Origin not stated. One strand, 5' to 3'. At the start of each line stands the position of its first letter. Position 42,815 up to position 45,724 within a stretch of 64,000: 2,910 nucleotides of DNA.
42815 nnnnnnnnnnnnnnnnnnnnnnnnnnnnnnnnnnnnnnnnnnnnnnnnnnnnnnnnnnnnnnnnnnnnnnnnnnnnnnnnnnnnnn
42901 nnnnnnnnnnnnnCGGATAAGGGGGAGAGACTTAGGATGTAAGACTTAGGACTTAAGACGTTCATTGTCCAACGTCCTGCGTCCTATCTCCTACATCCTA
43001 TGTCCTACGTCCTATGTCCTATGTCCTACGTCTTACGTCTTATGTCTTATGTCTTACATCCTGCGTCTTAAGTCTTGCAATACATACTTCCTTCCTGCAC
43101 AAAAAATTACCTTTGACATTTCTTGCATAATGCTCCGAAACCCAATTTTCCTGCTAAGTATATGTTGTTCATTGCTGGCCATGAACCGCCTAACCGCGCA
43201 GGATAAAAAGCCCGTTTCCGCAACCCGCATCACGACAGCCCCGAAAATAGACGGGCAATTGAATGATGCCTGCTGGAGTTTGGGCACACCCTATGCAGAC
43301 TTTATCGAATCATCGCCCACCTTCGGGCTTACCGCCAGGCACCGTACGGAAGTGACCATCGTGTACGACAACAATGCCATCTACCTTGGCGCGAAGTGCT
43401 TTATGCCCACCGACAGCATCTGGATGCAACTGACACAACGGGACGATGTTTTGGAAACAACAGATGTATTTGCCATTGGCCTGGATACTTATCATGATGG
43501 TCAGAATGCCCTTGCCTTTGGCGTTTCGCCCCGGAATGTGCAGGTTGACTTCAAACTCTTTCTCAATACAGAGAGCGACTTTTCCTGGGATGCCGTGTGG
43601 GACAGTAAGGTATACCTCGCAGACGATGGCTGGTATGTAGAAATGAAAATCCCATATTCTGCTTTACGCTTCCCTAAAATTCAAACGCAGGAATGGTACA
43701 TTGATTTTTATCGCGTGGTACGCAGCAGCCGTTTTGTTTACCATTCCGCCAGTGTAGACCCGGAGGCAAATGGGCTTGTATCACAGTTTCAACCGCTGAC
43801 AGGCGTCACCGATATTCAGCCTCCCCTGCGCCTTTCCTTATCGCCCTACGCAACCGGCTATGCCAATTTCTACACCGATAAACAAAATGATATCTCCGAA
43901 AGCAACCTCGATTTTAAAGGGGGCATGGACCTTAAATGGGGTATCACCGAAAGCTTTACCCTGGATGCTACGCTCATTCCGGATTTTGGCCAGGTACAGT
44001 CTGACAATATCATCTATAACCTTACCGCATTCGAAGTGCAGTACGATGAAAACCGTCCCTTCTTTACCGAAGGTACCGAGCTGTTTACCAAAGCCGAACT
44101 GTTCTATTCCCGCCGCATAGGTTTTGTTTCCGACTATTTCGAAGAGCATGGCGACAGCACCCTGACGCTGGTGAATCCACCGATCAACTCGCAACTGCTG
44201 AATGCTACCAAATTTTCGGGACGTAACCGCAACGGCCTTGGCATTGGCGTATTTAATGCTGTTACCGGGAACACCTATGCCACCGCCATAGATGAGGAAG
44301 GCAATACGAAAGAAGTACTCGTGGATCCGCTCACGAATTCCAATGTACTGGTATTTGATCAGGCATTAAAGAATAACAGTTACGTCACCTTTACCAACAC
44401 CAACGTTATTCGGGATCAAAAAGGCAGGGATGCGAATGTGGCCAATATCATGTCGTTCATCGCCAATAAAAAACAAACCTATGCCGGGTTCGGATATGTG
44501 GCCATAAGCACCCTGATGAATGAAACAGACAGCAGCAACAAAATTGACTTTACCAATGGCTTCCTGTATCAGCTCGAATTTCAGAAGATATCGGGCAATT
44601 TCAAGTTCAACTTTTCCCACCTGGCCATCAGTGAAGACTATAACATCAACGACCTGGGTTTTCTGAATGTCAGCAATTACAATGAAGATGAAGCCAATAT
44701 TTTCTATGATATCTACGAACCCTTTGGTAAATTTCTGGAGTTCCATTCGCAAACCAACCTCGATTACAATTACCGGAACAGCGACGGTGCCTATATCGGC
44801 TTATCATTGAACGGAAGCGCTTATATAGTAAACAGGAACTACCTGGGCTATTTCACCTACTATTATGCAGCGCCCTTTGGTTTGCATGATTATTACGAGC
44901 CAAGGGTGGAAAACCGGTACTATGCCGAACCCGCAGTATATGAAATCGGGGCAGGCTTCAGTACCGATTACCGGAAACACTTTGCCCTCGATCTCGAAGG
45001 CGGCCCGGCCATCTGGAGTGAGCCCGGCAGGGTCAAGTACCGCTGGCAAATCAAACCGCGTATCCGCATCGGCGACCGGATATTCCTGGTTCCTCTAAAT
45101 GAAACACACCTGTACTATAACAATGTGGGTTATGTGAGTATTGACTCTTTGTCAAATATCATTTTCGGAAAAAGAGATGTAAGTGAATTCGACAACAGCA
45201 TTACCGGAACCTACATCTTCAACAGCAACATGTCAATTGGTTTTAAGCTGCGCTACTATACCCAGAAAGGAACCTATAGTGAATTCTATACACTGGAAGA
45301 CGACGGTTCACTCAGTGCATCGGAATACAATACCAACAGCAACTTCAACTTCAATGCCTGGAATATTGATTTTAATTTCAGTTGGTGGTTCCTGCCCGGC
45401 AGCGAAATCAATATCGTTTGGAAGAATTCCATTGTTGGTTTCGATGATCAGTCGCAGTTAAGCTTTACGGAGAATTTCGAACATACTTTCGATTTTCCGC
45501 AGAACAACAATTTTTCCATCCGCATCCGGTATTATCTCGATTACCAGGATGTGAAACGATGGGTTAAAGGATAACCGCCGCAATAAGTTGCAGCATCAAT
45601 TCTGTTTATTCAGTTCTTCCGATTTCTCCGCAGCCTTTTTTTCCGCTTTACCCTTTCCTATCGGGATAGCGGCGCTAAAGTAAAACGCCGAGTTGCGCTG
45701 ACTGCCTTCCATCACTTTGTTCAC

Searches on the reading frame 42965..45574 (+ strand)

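Call 67: search_protein_families(library=pfam, proteins=[window:42965-45574:+], max_evalue=0.0001)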
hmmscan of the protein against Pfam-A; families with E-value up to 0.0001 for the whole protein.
window:42965-45574:+ (869 aa): 1 family
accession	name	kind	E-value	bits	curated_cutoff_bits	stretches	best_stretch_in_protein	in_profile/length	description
PF19313.5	DUF5916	-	8.8e-190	632.7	22.6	1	286-867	1-572/572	Domain of unknown function (DUF5916)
